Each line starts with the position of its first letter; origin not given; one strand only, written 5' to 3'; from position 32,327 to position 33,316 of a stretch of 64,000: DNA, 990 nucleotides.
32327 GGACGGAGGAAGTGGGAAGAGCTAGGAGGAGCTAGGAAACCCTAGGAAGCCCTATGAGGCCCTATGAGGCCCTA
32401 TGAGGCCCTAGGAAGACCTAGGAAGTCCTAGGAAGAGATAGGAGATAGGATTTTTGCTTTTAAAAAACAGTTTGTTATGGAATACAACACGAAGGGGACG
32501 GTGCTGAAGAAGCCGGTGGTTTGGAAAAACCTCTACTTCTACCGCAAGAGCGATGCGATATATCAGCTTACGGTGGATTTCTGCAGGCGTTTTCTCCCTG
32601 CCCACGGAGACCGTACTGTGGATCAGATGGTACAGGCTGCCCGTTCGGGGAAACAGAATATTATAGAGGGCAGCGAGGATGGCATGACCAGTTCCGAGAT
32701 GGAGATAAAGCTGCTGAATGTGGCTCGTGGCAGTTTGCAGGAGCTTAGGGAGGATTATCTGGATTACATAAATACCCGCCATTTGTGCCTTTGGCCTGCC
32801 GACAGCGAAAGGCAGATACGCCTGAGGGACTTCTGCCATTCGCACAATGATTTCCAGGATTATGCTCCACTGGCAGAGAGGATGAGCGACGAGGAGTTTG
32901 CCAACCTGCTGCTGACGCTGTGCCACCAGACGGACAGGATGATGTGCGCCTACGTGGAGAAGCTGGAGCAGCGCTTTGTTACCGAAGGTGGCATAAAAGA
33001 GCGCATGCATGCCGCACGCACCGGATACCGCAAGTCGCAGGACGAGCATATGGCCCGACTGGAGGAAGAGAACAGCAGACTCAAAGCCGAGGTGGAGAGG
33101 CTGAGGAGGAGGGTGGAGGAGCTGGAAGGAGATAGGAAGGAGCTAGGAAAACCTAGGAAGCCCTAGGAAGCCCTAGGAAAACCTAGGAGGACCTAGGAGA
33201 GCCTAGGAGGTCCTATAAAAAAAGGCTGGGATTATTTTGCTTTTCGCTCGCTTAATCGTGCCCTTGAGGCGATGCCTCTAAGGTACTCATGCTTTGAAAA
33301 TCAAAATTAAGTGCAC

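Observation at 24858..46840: Many sequence-unrelated short-period 'word' arrays sit at gene 3' ends, donate stop codons and co-localise with hairpin elements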

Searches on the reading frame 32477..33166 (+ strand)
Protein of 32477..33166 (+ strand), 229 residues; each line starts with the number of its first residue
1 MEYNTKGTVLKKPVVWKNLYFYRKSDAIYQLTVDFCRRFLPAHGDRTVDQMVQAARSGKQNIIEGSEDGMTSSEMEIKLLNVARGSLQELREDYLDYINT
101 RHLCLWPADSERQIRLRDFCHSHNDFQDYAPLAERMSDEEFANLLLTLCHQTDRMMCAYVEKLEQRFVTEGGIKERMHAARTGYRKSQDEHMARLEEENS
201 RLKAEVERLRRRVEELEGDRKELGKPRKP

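Call 6: search_protein_families(library=ncbifam, proteins=[window:32477-33166:+])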
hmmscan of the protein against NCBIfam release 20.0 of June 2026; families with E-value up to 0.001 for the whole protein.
window:32477-33166:+ (229 aa): 3 families
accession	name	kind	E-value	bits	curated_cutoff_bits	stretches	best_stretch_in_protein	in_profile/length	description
TIGR04258.1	4helix_suffix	equivalog_domain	9.6e-22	76.7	40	1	138-186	1-49/49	four helix bundle suffix domain-containing protein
TIGR02436.1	TIGR02436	subfamily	1.3e-08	35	24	1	22-91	2-69/109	four helix bundle protein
NF008912.0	PRK12275.1-6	subfamily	0.00074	19.5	124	0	46-92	30-74/117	hypothetical protein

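Call 80: find_homologous_proteins(query=window:32477-33166:+, max_evalue=1e-10)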
Query window:32477-33166:+ (229 aa): 7972 proteins with E <= 1e-10 among 8000 candidates; the best 120 are listed.
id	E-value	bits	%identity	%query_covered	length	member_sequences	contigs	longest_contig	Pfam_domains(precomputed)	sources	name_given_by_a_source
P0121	5.5e-140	482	95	100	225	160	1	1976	PF05635.18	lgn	-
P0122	1.4e-132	458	88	100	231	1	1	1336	PF05635.18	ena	-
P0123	4.2e-132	457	89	100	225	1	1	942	PF05635.18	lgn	-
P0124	6.0e-132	456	89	100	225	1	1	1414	PF05635.18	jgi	jgi:four helix bundle suffix protein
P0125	1.9e-131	454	89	100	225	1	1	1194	PF05635.18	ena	-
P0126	8.0e-131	452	89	100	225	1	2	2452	PF05635.18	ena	-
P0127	1.6e-130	451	88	100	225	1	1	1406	PF05635.18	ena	-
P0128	1.9e-130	451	89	100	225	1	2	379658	PF05635.18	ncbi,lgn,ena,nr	ncbi:MAG: four helix bundle suffix domain-containing protein [Bacteroidaceae bacterium]|nr:four heli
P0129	1.1e-129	449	88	100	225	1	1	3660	PF05635.18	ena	-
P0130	3.2e-129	447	88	100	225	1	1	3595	PF05635.18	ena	-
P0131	1.0e-127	442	89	97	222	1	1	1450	PF05635.18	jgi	jgi:four helix bundle suffix protein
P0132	1.4e-120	419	83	97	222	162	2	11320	PF05635.18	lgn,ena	-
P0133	5.0e-120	417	83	94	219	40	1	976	PF05635.18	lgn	-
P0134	1.2e-119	416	83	94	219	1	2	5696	PF05635.18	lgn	-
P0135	1.9e-119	415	82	94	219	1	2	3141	PF05635.18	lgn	-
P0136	2.6e-119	415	83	94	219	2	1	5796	PF05635.18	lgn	-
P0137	2.2e-117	408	82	92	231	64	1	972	PF05635.18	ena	-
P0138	6.3e-116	404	79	100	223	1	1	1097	PF05635.18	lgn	-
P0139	7.4e-116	403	81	95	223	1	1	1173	PF05635.18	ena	-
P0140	7.4e-116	403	81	95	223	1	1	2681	PF05635.18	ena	-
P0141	1.5e-115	402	81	95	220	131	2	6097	PF05635.18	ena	-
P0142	1.9e-115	402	82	90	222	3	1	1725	PF05635.18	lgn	-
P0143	3.8e-115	401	81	95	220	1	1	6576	PF05635.18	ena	-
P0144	8.4e-115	400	82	92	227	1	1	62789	PF05635.18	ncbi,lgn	-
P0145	3.1e-114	398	77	100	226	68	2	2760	PF05635.18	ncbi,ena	-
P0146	3.2e-114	398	77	97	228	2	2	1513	PF00170.27,PF05635.18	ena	-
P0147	4.6e-114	398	78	100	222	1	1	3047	PF05635.18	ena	-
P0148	5.1e-114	397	78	100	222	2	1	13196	PF05635.18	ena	-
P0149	6.8e-114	397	81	94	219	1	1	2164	PF05635.18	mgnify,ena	mgnify:CR=1 FL=1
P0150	1.6e-113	396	76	99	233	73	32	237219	PF00170.27,PF05635.18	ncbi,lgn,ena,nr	ncbi:MAG: four helix bundle suffix domain-containing protein [Bacteroidaceae bacterium]|nr:four heli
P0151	1.9e-113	396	76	100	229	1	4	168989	PF05635.18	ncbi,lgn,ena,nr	ncbi:MAG: four helix bundle suffix domain-containing protein [Prevotella sp.]|nr:four helix bundle s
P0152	2.5e-113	395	80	94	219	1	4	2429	PF05635.18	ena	-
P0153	2.6e-113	395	81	94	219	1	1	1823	PF05635.18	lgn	-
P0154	4.9e-113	394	79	94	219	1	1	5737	PF05635.18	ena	-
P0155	5.8e-113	394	78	100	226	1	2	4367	PF05635.18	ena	-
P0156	9.7e-113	393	75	100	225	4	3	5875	PF05635.18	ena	-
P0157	2.7e-112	392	80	94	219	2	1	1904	PF05635.18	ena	-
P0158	3.5e-112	391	76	97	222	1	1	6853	PF05635.18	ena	-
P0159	3.6e-112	391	76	97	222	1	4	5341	PF05635.18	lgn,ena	-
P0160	4.2e-112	391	80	97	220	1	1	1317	PF05635.18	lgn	-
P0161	4.3e-112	391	76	97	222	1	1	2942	PF05635.18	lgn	-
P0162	4.8e-112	391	80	97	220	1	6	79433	PF05635.18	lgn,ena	-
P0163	6.3e-112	391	78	94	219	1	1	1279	PF05635.18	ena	-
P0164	6.6e-112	391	76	100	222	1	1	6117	PF05635.18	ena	-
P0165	8.7e-112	390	79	97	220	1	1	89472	PF05635.18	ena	-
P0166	9.1e-112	390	80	94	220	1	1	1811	PF00170.27,PF05635.18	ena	-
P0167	1.1e-111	390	79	97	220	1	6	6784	PF05635.18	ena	-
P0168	1.2e-111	390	79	97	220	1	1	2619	PF05635.18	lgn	-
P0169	1.2e-111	390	78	94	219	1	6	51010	PF05635.18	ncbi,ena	-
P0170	1.3e-111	390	76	97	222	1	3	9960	PF05635.18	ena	-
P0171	1.4e-111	390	76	99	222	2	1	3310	PF05635.18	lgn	-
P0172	1.4e-111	389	78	97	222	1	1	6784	PF05635.18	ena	-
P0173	1.7e-111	389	79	97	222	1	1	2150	PF05635.18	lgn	-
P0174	1.8e-111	389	78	94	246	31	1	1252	PF05635.18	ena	-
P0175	2.3e-111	389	77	97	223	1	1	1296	PF05635.18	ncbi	-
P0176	2.5e-111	389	79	97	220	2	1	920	PF05635.18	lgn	-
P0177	2.7e-111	389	78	100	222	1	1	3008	PF05635.18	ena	-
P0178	2.8e-111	388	81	90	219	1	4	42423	PF05635.18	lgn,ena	-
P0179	3.0e-111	388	81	90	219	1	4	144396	PF05635.18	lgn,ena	-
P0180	3.1e-111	388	79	97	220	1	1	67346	PF05635.18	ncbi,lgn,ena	-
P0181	3.4e-111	388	79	97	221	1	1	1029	PF05635.18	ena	-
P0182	3.6e-111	388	77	95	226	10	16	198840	PF05635.18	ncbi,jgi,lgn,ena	jgi:four helix bundle suffix protein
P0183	3.7e-111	388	79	97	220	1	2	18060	PF05635.18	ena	-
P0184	3.9e-111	388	79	94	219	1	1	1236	PF05635.18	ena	-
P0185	4.2e-111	388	79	97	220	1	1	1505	PF05635.18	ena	-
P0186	4.5e-111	388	79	96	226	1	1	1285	PF05635.18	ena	-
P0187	6.2e-111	387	77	100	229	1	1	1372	PF05635.18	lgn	-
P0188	6.5e-111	387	77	100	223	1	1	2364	PF05635.18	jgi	jgi:four helix bundle suffix protein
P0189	6.6e-111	387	78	94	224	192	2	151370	PF05635.18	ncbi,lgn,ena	-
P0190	7.1e-111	387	81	91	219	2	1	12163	PF05635.18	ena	-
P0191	7.4e-111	387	79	97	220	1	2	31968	PF05635.18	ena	-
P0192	7.5e-111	387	75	97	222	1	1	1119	PF05635.18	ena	-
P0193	7.6e-111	387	76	97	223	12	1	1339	PF05635.18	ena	-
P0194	8.7e-111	387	74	99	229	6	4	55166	PF05635.18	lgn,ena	-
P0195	9.5e-111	387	78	95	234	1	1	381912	PF05635.18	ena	-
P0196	1.0e-110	387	78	97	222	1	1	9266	PF05635.18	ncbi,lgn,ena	-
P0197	1.0e-110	387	75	99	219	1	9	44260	PF05635.18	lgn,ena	-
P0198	1.2e-110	386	79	97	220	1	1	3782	PF05635.18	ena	-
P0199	1.3e-110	386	77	97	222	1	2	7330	PF05635.18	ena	-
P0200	1.3e-110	386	76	99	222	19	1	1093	PF05635.18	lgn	-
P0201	1.3e-110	386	77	96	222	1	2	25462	PF05635.18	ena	-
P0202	1.3e-110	386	76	98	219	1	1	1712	PF05635.18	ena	-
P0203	1.5e-110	386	77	96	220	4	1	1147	PF05635.18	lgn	-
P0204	1.5e-110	386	78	96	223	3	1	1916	PF05635.18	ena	-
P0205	1.6e-110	386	75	99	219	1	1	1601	PF05635.18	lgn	-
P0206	1.8e-110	386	78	97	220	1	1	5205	PF05635.18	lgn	-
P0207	2.0e-110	386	80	90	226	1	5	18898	PF05635.18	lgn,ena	-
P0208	2.3e-110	385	78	94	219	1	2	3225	PF05635.18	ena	-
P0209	2.9e-110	385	76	99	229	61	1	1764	PF05635.18,PF28121.1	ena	-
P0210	2.9e-110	385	76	100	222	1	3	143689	PF05635.18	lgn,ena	-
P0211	3.1e-110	385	76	100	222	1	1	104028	PF05635.18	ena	-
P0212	3.2e-110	385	76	100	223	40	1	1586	PF00170.27,PF05635.18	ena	-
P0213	3.2e-110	385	75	99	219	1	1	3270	PF05635.18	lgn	-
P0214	3.3e-110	385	78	96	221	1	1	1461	PF05635.18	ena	-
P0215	3.4e-110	385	78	96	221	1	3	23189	PF05635.18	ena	-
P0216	3.6e-110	385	76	100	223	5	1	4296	PF05635.18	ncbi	-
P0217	3.8e-110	385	79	93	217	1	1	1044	PF05635.18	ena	-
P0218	4.0e-110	385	76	100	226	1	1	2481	PF05635.18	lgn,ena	-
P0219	4.0e-110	385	76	100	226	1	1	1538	PF05635.18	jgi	-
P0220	4.2e-110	385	77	94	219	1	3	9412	PF05635.18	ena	-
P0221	4.3e-110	385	80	94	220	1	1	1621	PF05635.18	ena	-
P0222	4.3e-110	385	77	100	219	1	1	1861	PF05635.18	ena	-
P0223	4.4e-110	385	80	90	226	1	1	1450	PF05635.18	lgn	-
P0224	4.6e-110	385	79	94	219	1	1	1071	PF05635.18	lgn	-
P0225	5.0e-110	384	76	96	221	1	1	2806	PF05635.18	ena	-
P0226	5.0e-110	384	76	99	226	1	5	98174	PF05635.18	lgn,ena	-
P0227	5.0e-110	384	78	96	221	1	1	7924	PF05635.18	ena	-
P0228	5.1e-110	384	76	95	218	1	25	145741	PF05635.18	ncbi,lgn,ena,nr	ncbi:MAG: four helix bundle suffix domain-containing protein [Bacteroidaceae bacterium]|nr:four heli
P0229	5.2e-110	384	80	90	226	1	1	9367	PF05635.18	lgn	-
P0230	5.2e-110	384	80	90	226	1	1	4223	PF05635.18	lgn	-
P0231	5.2e-110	384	80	90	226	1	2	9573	PF05635.18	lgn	-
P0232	5.5e-110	384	76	100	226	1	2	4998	PF05635.18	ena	-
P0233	5.5e-110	384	76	100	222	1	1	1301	PF05635.18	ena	-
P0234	5.6e-110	384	76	100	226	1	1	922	PF05635.18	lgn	-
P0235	5.7e-110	384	76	100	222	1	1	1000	PF05635.18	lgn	-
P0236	6.0e-110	384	78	95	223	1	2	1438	PF05635.18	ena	-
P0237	6.3e-110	384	80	90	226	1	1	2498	PF05635.18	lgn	-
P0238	6.4e-110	384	76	100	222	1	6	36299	PF05635.18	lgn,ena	-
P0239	6.7e-110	384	80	90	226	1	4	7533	PF05635.18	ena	-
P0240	7.0e-110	384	77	100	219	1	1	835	PF05635.18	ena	-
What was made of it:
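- Many four-helix-bundle contigs are only 1-3 kb (call 80).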

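Call 81: find_encoding_contigs(protein=P0150, flank=2500, max_places=10)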
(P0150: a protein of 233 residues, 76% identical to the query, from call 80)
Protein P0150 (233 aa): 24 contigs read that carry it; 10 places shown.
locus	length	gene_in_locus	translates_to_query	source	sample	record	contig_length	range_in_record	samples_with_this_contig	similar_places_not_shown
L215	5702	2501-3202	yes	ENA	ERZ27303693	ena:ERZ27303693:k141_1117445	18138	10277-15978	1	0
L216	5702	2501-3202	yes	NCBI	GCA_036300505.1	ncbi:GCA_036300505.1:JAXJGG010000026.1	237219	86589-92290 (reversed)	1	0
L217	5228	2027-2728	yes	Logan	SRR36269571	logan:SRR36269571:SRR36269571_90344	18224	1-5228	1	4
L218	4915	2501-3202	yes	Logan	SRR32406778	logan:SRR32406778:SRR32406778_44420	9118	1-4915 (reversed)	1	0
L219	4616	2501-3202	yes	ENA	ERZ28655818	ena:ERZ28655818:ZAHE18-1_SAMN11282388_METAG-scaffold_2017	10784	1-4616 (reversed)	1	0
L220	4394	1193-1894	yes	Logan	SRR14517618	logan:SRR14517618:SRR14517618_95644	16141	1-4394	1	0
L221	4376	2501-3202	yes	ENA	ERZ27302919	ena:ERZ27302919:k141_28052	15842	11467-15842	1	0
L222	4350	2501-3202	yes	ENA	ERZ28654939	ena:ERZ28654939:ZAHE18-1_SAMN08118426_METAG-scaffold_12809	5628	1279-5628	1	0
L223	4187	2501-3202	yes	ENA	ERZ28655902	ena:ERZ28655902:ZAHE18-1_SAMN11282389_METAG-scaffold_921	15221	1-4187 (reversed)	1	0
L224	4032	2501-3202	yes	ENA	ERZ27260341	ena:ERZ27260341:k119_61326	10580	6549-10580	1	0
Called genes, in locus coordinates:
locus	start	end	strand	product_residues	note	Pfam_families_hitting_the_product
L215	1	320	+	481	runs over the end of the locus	PF01546:Peptidase_M20, PF07687:M20_dimer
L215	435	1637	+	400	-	PF00291:PALP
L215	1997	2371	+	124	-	PF01042:Ribonuc_L-PSP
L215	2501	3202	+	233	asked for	PF05635:23S_rRNA_IVP, PF00170:bZIP_1 (weak)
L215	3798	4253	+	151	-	-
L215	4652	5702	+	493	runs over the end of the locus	-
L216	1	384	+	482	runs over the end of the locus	PF01546:Peptidase_M20, PF07687:M20_dimer (weak)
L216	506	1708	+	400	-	PF00291:PALP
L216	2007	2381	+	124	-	PF01042:Ribonuc_L-PSP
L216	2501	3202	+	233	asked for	PF05635:23S_rRNA_IVP, PF00170:bZIP_1 (weak)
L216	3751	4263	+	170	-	-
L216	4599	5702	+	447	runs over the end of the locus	PF01467:CTP_transf_like, PF01408:GFO_IDH_MocA, PF22725:GFO_IDH_MocA_C3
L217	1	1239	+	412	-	?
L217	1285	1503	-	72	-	-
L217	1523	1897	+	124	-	PF01042:Ribonuc_L-PSP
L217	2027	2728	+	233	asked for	PF05635:23S_rRNA_IVP, PF00170:bZIP_1 (weak)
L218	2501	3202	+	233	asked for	PF05635:23S_rRNA_IVP, PF00170:bZIP_1 (weak)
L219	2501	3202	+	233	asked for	PF05635:23S_rRNA_IVP, PF00170:bZIP_1 (weak)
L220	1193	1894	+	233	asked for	PF05635:23S_rRNA_IVP, PF00170:bZIP_1 (weak)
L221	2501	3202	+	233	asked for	PF05635:23S_rRNA_IVP, PF00170:bZIP_1 (weak)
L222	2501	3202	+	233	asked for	PF05635:23S_rRNA_IVP, PF00170:bZIP_1 (weak)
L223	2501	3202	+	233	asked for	PF05635:23S_rRNA_IVP, PF00170:bZIP_1 (weak)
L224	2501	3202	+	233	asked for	PF05635:23S_rRNA_IVP, PF00170:bZIP_1 (weak)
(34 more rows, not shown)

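Call 82: find_encoding_contigs(protein=P0228, flank=2500, max_places=10)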
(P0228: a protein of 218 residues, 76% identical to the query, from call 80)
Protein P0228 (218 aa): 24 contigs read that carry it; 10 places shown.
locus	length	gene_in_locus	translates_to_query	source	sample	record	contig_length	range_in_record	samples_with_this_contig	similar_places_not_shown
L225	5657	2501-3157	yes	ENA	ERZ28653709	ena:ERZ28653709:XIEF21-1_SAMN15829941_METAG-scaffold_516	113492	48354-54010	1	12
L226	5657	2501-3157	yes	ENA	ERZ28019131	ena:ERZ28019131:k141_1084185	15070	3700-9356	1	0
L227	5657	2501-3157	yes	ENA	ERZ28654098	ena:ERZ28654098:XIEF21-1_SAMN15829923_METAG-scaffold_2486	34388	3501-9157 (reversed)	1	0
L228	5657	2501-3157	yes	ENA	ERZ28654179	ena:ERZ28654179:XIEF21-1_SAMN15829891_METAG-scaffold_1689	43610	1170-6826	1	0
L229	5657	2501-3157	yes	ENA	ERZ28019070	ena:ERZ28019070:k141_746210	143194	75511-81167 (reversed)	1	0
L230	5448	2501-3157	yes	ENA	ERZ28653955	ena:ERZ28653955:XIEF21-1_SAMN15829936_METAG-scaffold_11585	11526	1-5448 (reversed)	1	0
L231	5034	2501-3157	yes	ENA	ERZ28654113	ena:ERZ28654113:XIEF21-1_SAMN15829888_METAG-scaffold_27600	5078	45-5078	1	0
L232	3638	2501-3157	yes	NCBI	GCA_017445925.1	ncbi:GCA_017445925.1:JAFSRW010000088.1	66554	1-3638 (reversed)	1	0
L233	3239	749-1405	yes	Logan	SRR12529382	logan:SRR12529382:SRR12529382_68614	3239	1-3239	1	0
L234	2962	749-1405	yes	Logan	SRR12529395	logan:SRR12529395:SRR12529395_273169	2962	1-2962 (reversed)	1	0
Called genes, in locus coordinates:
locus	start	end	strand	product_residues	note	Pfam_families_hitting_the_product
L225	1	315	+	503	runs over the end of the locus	PF12161:HsdM_N, PF02384:N6_Mtase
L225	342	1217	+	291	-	PF02661:Fic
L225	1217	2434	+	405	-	PF01420:Methylase_S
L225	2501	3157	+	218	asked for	PF05635:23S_rRNA_IVP (weak)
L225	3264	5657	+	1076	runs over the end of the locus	PF04313:HSDR_N, PF04851:ResIII, PF18766:SWI2_SNF2, PF22679:T1R_D3-like, PF11867:T1RH-like_C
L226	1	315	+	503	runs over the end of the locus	PF12161:HsdM_N, PF02384:N6_Mtase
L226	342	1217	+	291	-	PF02661:Fic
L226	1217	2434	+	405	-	PF01420:Methylase_S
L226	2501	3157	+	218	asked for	PF05635:23S_rRNA_IVP (weak)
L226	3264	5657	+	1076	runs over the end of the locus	PF04313:HSDR_N, PF04851:ResIII, PF18766:SWI2_SNF2, PF22679:T1R_D3-like, PF11867:T1RH-like_C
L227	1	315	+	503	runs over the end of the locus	PF12161:HsdM_N, PF02384:N6_Mtase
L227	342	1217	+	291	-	PF02661:Fic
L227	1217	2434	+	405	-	PF01420:Methylase_S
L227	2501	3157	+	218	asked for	PF05635:23S_rRNA_IVP (weak)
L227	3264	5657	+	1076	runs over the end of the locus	PF04313:HSDR_N, PF04851:ResIII, PF18766:SWI2_SNF2, PF22679:T1R_D3-like, PF11867:T1RH-like_C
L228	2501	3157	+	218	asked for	PF05635:23S_rRNA_IVP (weak)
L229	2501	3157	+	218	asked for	PF05635:23S_rRNA_IVP (weak)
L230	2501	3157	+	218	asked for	PF05635:23S_rRNA_IVP (weak)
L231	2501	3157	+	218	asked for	PF05635:23S_rRNA_IVP (weak)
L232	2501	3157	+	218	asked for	PF05635:23S_rRNA_IVP (weak)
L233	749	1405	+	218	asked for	PF05635:23S_rRNA_IVP (weak)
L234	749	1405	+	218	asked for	PF05635:23S_rRNA_IVP (weak)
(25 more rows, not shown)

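Call 83: find_encoding_contigs(protein=P0182, flank=2500, max_places=10)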
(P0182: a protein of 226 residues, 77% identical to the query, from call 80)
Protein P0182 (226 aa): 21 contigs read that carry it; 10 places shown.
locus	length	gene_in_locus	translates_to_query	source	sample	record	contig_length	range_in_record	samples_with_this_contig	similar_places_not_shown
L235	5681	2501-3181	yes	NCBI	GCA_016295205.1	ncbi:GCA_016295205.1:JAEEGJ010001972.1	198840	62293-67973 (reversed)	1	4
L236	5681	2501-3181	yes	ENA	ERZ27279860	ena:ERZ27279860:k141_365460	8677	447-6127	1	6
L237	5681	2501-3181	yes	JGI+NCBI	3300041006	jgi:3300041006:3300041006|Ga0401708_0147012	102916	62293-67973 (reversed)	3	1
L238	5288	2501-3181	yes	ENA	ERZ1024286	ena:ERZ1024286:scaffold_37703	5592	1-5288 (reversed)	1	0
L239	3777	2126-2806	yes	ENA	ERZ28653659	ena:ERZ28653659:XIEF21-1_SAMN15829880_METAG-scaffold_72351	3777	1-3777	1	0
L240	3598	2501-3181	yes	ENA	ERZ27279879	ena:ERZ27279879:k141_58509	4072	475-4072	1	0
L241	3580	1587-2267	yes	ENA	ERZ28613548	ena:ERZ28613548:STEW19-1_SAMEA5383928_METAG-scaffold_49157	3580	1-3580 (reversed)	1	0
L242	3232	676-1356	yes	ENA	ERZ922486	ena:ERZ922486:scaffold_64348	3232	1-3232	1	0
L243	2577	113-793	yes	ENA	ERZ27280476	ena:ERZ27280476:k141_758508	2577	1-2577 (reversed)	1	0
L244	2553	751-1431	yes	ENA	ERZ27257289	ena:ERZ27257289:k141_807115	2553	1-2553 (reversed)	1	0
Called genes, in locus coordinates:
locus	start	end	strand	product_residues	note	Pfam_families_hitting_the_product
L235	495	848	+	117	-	-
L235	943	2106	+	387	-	PF13784:Fic_N, PF02661:Fic, PF21248:SoFic-like_C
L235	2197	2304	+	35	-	-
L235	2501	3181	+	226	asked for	PF05635:23S_rRNA_IVP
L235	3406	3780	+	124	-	-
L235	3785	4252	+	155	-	-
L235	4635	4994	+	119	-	-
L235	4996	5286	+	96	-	-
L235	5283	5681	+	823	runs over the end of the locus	-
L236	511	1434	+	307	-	PF13280:WYL, PF25583:WCX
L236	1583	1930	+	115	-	PF08797:HIRAN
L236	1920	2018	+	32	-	-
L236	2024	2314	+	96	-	-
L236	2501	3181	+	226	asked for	PF05635:23S_rRNA_IVP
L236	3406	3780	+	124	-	-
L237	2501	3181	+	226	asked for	PF05635:23S_rRNA_IVP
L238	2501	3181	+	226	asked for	PF05635:23S_rRNA_IVP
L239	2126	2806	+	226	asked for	PF05635:23S_rRNA_IVP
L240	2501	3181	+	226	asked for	PF05635:23S_rRNA_IVP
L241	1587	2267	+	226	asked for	PF05635:23S_rRNA_IVP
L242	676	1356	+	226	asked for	PF05635:23S_rRNA_IVP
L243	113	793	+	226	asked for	PF05635:23S_rRNA_IVP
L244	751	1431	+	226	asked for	PF05635:23S_rRNA_IVP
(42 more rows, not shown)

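Call 88: search_solved_structures(query=window:32477-33166:+, max_evalue=1)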
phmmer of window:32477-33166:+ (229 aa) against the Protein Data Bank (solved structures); distinct sequences matched with E-value up to 1: 3.
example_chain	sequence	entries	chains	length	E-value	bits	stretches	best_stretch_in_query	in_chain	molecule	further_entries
7nf6_A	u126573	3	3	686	0.1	15.5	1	90-148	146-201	neutral and basic amino acid transport protein rBAT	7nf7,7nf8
5myj_A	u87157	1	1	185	0.24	14.3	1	87-120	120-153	Ribosome hibernation promotion factor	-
3s9g_A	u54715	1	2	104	0.27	14.2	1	189-220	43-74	Protein HEXIM1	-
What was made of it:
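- Tried and rejected: No significant hit (call 88).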

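Call 90: search_protein_families(library=pfam, proteins=[window:32477-33166:+], max_evalue=0.01)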
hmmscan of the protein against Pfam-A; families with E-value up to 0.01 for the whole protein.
window:32477-33166:+ (229 aa): 6 families
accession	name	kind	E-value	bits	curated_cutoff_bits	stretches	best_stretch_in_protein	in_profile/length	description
PF05635.17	23S_rRNA_IVP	-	8.3e-07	29.6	33.8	1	18-92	2-74/106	23S rRNA-intervening sequence protein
PF08954.16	Trimer_CC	-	0.00096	19.2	27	1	187-217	16-46/52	Trimerisation motif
PF09789.14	CC149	-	0.0027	17.5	30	1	158-223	30-101/316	Coiled-coil domain-containing protein 149-A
PF07989.16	Cnn_1N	-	0.0037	17.9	28.5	1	174-219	20-65/74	Centrosomin N-terminal motif 1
PF15908.10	HMMR_C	-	0.0046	17.7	28.6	1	187-223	85-121/157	Hyaluronan mediated motility receptor C-terminal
PF09727.14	CortBP2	-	0.0099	16.4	26.9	0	144-223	84-163/187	Cortactin-binding protein-2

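Call 96: predict_structure(alignment_id=A7)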
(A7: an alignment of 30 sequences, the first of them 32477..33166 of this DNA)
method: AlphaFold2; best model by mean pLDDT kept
length: 229 residues; sequences in the alignment: 30
mean_pLDDT: 79.1   pTM: 0.66
mean pLDDT of the five models: 79.1, 78.8, 78.3, 77.7, 56.6
residues with pLDDT >= 90: 95; 70-90: 69; 50-70: 45; < 50: 20
segments of 3 or more residues with pLDDT < 50: 1-13, 65-69
pLDDT, mean of each block of 10 residues (from residue 1): 36 63 92 88 68 85 55 75 92 92 93 96 94 93 96 91 73 59 68 86 91 77 52
secondary structure, 60 per line:
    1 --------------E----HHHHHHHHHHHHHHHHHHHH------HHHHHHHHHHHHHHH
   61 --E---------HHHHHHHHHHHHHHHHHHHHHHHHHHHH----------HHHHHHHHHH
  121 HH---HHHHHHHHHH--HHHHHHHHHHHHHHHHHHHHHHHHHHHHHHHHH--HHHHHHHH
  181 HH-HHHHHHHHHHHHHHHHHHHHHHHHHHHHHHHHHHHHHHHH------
elements in order: H20-39 H46-60 H73-100 H111-122 H126-135 H138-170 H173-182 H184-223
